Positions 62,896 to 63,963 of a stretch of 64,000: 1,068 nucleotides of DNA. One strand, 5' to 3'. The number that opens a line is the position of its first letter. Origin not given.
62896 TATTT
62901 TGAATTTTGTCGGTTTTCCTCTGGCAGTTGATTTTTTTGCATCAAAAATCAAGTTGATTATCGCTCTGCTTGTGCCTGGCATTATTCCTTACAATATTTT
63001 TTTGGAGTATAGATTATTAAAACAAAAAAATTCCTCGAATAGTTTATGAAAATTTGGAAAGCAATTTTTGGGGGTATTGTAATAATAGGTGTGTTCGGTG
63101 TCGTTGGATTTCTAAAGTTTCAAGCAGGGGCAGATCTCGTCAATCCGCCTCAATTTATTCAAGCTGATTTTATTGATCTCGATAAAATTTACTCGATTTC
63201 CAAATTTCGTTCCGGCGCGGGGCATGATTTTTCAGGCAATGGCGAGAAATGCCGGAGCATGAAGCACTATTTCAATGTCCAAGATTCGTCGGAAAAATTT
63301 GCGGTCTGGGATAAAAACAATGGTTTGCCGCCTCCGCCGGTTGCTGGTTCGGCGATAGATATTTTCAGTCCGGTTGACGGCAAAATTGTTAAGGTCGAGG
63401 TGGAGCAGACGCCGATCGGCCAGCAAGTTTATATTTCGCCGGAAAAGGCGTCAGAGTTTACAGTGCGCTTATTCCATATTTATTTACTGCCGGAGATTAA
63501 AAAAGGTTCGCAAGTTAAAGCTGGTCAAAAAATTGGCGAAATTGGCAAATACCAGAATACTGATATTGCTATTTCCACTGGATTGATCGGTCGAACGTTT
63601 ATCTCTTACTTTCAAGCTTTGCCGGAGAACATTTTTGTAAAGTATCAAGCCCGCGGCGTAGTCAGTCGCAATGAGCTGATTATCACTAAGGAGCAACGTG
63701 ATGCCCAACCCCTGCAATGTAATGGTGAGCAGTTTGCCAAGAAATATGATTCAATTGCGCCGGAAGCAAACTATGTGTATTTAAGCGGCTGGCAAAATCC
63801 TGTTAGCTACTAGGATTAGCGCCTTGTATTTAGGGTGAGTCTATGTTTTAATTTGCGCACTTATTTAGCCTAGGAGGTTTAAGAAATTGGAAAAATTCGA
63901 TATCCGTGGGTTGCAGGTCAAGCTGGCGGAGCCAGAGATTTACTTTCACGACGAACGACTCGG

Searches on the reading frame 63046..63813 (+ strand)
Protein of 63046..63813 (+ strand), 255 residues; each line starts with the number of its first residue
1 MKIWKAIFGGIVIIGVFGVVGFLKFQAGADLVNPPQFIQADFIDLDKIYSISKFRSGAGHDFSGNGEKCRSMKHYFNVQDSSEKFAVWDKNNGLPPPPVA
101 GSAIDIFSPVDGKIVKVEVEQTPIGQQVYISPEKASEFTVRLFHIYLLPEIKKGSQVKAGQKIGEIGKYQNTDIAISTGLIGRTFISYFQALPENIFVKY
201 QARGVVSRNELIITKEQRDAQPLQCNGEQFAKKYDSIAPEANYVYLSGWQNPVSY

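Call 72: find_encoding_contigs(protein=window:63046-63813:+, flank=10000, max_places=1)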
Protein window:63046-63813:+ (255 aa): 2 contigs read that carry it; 1 place shown.
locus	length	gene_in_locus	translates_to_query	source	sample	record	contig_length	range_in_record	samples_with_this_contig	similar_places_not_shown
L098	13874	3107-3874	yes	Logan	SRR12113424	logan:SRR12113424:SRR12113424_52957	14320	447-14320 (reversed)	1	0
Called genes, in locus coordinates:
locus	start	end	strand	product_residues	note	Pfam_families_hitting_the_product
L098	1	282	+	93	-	?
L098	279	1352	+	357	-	-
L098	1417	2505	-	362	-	-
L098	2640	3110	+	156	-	-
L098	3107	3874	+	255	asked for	PF01551:Peptidase_M23 (weak)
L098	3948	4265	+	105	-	-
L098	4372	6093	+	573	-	PF01807:Zn_ribbon_DnaG, PF08275:DNAG_N, PF01751:Toprim, PF13155:Toprim_2, PF13662:Toprim_4, PF10410:DnaB_bind (weak)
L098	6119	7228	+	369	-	PF03979:Sigma70_r1_1 (weak), PF00140:Sigma70_r1_2, PF04542:Sigma70_r2, PF04539:Sigma70_r3, PF04545:Sigma70_r4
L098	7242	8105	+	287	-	PF01790:LGT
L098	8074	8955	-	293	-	PF01522:Polysacc_deac_1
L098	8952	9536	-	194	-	PF01923:Cob_adeno_trans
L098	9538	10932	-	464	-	PF00890:FAD_binding_2 (weak), PF01134:GIDA (weak), PF07992:Pyr_redox_2, PF12831:FAD_oxidored (weak), PF13450:NAD_binding_8 (weak), PF13738:Pyr_redox_3, PF00070:Pyr_redox, PF02852:Pyr_redox_dim, +3 more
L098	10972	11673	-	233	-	PF03853:YjeF_N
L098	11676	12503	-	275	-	PF00950:ABC-3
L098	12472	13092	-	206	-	PF00005:ABC_tran, PF02463:SMC_N (faint), PF13555:AAA_29 (faint), PF13401:AAA_22, PF13304:AAA_21 (faint)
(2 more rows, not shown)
